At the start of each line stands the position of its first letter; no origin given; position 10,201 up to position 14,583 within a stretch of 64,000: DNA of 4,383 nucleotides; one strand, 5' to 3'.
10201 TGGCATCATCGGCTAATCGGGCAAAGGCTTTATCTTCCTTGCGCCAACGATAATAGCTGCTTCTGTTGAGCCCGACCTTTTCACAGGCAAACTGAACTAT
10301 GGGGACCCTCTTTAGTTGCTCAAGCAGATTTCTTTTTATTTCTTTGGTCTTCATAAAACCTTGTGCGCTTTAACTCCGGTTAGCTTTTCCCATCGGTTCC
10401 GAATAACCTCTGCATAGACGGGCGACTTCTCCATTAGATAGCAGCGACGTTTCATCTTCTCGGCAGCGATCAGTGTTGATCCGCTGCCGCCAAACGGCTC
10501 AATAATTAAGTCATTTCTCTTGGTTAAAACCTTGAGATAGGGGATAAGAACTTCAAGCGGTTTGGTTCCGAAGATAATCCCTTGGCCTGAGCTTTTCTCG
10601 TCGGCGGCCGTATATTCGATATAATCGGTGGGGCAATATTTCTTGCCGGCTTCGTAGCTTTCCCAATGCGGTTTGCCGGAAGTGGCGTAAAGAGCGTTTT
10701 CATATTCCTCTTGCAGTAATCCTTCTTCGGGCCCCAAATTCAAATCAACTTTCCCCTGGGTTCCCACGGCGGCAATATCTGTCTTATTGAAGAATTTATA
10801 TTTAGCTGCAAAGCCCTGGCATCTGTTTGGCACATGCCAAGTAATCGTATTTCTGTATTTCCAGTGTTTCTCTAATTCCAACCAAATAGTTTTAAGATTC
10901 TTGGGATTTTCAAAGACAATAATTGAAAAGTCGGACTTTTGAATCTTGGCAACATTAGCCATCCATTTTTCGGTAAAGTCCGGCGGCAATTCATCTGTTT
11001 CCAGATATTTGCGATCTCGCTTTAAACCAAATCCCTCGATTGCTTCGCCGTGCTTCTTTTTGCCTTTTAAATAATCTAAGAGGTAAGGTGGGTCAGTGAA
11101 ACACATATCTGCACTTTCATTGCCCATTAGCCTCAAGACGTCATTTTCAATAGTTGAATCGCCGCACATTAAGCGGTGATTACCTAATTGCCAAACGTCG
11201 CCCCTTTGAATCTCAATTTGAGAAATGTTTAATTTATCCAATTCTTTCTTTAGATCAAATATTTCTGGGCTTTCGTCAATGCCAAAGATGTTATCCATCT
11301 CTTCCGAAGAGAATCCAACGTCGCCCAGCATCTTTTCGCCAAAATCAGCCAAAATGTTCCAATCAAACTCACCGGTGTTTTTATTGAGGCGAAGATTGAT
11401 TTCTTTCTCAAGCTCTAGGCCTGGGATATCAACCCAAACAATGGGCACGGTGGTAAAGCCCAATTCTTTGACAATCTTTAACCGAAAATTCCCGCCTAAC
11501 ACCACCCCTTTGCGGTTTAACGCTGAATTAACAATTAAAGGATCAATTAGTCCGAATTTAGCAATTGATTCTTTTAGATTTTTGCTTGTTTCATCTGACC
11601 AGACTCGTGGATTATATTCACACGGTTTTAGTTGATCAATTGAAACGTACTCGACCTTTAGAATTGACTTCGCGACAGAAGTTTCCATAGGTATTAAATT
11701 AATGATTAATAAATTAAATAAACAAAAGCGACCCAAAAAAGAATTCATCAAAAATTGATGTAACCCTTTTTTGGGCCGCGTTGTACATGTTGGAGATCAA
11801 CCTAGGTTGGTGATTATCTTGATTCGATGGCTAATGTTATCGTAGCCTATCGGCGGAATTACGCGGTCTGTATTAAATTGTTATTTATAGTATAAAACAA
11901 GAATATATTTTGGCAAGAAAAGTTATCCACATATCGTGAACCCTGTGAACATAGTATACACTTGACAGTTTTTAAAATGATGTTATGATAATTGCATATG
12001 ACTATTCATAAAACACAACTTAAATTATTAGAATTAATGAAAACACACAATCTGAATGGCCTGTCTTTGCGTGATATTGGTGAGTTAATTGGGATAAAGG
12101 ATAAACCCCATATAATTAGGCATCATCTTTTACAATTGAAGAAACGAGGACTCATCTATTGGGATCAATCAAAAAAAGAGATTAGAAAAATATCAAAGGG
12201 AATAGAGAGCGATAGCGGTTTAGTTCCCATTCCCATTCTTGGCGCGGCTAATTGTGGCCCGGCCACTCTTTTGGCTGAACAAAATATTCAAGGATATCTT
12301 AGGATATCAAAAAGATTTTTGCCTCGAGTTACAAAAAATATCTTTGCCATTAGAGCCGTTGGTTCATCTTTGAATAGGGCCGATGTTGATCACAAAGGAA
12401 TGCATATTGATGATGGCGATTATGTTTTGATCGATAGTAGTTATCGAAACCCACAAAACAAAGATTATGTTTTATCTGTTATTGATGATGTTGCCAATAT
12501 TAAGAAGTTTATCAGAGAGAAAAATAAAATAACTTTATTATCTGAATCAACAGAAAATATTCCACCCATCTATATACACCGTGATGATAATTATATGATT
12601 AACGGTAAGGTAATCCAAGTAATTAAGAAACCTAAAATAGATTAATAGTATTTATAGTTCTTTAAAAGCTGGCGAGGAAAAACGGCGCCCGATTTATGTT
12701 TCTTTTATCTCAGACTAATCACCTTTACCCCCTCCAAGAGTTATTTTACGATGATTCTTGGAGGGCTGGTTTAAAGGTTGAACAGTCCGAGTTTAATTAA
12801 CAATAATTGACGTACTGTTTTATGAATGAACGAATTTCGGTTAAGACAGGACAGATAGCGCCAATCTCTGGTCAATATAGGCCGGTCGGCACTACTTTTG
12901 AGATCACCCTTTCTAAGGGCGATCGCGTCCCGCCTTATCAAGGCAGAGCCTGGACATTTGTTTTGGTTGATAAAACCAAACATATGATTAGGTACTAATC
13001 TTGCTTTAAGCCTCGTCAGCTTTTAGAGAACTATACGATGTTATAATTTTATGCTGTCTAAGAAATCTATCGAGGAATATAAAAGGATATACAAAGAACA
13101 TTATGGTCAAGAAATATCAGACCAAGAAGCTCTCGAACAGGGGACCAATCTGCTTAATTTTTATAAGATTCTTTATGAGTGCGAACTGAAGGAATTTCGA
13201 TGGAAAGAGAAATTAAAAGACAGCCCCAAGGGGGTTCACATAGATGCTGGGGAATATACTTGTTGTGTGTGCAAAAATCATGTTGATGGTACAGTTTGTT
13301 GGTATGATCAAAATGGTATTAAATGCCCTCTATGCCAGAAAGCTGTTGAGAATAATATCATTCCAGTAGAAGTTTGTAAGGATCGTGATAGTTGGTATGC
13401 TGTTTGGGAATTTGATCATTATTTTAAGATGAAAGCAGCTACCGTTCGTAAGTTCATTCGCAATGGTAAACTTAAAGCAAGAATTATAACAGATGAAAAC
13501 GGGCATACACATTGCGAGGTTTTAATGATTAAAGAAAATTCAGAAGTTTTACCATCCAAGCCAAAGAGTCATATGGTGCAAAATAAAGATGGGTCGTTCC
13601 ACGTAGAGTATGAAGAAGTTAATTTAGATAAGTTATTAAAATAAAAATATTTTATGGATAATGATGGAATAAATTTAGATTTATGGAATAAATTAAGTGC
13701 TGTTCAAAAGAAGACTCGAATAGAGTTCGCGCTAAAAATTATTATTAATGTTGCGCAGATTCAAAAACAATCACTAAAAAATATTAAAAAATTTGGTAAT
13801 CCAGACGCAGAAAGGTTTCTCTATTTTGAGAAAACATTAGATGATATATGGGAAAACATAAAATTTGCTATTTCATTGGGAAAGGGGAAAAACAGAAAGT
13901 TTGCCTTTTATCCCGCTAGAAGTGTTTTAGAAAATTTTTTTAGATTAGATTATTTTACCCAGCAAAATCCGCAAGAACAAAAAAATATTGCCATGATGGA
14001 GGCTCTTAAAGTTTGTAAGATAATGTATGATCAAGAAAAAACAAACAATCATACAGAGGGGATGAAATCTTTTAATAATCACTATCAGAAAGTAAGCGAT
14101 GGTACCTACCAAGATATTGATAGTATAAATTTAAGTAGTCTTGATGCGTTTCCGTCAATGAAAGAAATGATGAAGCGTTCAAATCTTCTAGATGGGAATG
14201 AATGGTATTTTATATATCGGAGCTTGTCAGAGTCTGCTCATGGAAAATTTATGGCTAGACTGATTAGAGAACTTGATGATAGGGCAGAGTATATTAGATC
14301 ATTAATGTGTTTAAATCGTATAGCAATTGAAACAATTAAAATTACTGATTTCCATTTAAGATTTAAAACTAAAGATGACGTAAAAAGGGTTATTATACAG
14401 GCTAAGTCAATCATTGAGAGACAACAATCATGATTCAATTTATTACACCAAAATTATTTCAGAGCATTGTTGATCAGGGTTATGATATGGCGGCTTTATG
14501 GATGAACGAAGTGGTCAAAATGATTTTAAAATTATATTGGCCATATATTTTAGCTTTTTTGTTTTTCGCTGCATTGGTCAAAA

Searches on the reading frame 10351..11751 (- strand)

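Call 13: search_protein_families(library=pfam, proteins=[window:10351-11751:-], max_evalue=0.01)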
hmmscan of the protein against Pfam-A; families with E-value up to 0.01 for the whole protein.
window:10351-11751:- (466 aa): 3 families
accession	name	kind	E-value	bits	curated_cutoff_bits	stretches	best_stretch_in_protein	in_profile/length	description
PF01555.25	N6_N4_Mtase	-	1.9e-20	74.2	26.7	1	215-450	2-219/221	DNA methylase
PF02195.25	ParB_N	-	1.4e-09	38.3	26.3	1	32-110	2-81/95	ParB N-terminal domain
PF01170.24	UPF0020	-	0.0089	16.2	22.3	0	411-457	27-72/197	RMKL-like, methyltransferase domain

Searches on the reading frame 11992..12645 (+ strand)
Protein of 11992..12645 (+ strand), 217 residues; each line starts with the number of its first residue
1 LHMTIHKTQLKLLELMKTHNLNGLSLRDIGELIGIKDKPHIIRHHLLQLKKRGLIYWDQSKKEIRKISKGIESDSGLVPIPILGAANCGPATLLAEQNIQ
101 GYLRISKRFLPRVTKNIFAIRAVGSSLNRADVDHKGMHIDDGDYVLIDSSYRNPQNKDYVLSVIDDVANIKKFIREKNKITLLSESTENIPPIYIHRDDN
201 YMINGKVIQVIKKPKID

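Call 15: search_protein_families(library=pfam, proteins=[window:11992-12645:+], max_evalue=0.001)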
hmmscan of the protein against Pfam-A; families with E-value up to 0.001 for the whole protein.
window:11992-12645:+ (217 aa): 1 family
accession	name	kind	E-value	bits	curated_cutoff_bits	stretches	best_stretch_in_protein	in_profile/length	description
PF00717.28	Peptidase_S24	-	4.7e-15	55.8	23.3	1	81-208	1-116/116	Peptidase S24-like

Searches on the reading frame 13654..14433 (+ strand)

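Call 15: search_protein_families(library=pfam, proteins=[window:13654-14433:+], max_evalue=0.001)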
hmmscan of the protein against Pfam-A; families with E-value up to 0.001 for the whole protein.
window:13654-14433:+ (259 aa): 1 family
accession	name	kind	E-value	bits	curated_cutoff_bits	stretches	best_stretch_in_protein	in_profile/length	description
PF18928.5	DUF5677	-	0.00036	21.1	27.1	1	88-205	34-160/166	Family of unknown function (DUF5677)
